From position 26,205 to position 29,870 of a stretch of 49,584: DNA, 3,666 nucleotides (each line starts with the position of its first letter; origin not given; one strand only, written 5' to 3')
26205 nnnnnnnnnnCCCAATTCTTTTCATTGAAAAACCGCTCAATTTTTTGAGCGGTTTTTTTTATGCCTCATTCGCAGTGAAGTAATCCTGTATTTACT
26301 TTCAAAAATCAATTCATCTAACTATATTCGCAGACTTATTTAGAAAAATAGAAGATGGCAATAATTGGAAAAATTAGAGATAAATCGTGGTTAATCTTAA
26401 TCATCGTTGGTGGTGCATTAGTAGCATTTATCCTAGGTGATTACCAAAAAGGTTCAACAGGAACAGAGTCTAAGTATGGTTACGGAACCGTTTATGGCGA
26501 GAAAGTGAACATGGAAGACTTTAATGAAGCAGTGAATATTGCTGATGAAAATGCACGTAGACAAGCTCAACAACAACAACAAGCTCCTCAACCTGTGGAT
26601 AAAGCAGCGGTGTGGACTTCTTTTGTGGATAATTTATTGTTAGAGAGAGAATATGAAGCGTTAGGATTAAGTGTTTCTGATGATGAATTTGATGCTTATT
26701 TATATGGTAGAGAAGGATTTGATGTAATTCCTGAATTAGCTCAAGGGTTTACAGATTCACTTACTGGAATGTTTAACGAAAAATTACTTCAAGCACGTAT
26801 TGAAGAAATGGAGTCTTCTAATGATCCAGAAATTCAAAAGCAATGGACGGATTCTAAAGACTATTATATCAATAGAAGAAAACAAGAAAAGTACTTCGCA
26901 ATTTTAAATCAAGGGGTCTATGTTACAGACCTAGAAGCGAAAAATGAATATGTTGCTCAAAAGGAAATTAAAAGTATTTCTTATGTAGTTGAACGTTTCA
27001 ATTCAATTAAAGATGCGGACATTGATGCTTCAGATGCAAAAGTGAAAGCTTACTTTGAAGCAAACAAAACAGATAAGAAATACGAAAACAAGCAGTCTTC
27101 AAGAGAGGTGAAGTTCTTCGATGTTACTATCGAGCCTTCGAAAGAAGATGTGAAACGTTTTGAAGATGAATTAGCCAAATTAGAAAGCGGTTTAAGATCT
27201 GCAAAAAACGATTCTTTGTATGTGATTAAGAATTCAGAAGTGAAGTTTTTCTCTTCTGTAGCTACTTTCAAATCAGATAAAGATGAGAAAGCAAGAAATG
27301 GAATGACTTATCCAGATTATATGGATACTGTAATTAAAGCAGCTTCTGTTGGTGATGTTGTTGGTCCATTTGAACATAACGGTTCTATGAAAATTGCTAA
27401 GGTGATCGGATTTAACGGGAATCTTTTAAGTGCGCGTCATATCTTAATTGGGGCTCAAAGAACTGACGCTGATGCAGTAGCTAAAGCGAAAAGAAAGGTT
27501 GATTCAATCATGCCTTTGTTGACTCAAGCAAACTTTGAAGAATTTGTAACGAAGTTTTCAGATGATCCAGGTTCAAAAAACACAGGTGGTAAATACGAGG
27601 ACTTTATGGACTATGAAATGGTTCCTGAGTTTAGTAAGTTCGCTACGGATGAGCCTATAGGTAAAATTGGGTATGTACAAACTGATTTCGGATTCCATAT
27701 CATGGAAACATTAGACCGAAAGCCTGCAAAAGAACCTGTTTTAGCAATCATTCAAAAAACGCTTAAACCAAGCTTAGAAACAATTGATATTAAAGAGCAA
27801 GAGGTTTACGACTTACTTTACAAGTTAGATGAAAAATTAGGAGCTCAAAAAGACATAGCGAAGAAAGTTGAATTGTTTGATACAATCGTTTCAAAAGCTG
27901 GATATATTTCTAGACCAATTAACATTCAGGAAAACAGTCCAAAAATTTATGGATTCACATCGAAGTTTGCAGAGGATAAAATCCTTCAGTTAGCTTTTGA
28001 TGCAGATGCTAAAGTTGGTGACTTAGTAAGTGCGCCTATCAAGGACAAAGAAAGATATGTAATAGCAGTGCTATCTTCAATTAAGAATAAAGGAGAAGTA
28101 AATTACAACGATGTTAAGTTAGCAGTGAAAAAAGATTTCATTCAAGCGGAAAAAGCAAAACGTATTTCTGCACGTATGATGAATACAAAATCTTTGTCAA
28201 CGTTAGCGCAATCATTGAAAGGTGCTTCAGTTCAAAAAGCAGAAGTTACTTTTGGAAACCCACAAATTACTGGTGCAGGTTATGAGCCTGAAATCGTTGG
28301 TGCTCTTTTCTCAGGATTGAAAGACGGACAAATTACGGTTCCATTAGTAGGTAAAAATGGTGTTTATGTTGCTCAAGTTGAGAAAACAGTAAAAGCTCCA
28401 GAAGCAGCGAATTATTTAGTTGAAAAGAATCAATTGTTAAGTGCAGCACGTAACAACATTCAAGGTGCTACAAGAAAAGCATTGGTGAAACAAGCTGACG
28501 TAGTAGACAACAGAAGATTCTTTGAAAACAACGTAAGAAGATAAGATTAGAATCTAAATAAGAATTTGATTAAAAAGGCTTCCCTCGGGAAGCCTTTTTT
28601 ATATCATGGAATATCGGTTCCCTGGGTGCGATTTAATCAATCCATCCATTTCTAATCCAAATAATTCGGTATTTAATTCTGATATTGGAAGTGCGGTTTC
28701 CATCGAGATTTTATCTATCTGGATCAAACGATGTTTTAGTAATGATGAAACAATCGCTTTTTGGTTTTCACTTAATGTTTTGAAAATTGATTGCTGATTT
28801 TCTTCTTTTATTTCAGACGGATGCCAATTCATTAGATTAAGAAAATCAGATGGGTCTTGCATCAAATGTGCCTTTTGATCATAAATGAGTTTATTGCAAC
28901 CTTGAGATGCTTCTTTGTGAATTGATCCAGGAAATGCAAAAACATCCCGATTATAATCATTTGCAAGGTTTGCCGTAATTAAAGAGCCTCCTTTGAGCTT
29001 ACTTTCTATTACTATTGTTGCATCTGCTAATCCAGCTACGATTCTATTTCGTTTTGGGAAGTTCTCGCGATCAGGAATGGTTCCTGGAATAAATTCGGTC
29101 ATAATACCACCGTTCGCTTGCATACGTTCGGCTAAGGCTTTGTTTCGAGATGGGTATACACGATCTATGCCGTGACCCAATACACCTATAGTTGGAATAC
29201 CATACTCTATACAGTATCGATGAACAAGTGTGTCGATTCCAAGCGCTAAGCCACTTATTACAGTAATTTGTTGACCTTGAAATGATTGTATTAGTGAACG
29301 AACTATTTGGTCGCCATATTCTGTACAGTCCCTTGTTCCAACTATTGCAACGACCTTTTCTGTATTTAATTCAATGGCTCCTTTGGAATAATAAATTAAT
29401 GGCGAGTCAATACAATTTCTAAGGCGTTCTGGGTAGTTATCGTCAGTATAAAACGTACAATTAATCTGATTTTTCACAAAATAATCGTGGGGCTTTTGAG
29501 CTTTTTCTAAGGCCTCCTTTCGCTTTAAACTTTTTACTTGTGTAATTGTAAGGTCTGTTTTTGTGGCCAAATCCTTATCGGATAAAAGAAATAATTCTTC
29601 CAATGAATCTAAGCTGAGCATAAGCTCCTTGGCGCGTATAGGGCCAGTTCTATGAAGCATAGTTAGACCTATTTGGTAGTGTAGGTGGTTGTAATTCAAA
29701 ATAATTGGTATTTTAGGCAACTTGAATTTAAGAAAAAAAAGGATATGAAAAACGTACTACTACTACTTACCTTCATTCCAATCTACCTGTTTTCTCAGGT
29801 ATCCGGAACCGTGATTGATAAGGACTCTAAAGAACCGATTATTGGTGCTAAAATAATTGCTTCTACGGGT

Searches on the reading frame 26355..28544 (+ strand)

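Call 5: search_protein_families(library=pfam, proteins=[window:26355-28544:+], max_evalue=0.01)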
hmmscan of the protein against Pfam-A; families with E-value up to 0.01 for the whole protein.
window:26355-28544:+ (729 aa): 5 families
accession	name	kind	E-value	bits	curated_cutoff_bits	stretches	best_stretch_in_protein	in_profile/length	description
PF13623.11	SurA_N_2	-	8.8e-25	87.7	28.5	1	5-147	2-143/145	SurA-like N-terminal domain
PF13616.12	Rotamase_3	-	5.3e-19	69.3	22.5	1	357-456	15-116/116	PPIC-type PPIASE domain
PF00639.27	Rotamase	-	4.3e-17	63.3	21.7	1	362-451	1-94/97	PPIC-type PPIASE domain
PF13624.11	SurA_N_3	-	6.5e-12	46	27.2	1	9-122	7-123/162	SurA-like N-terminal domain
PF13145.12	Rotamase_2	-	1.7e-10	42.2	27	2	594-681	26-111/121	PPIC-type PPIASE domain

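Call 6: search_protein_families(library=ncbifam, proteins=[window:26355-28544:+], max_evalue=0.01)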
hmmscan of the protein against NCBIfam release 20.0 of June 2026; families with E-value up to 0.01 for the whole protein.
window:26355-28544:+ (729 aa): 5 families
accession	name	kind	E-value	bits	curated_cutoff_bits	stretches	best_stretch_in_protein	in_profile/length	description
NF002827.0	PRK03002.1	equivalog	1.1e-07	31.2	343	1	360-461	139-230/285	peptidylprolyl isomerase PrsA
NF008038.0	PRK10770.1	equivalog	1.4e-07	30.7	394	1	324-456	244-384/431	peptidylprolyl isomerase SurA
NF002846.0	PRK03095.1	equivalog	2e-07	30.8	361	1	388-460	153-226/287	peptidylprolyl isomerase PrsA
NF002824.0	PRK02998.1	subfamily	4.8e-07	29.4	360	1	391-495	158-268/283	peptidylprolyl isomerase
NF011969.0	PRK15441.1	equivalog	5.3e-06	26.8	127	1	379-456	16-93/93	peptidylprolyl isomerase PpiC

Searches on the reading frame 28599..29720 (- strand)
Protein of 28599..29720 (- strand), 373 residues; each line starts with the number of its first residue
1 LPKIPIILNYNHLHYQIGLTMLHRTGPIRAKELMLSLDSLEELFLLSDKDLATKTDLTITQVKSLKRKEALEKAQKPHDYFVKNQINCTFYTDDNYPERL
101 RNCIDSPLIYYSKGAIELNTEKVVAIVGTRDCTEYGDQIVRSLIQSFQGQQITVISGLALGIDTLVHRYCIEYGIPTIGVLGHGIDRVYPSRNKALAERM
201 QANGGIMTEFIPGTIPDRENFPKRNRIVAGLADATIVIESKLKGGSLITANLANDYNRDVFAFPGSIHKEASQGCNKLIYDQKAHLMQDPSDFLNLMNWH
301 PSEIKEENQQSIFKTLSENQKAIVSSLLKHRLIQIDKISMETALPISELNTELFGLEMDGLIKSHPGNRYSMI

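Call 5: search_protein_families(library=pfam, proteins=[window:28599-29720:-], max_evalue=0.01)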
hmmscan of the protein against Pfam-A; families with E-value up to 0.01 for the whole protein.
window:28599-29720:- (373 aa): 2 families
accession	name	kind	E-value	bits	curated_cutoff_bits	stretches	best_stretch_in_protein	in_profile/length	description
PF02481.21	DNA_processg_A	-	1.8e-74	249.9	29.6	1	83-286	4-209/212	DNA recombination-mediator protein A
PF17782.7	DprA_WH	-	4.3e-09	36.7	22.9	1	317-368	11-61/61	DprA winged helix domain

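Call 6: search_protein_families(library=ncbifam, proteins=[window:28599-29720:-], max_evalue=0.01)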
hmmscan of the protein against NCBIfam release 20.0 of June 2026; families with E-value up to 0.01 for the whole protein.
window:28599-29720:- (373 aa): 2 families
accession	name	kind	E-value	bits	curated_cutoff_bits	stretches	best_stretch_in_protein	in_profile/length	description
TIGR00732.1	dprA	equivalog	5.8e-67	225.1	191.15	1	83-295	6-218/220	DNA-processing protein DprA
NF008007.0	PRK10736.1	equivalog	6.5e-60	203.3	495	1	53-367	40-356/374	DNA-protecting protein DprA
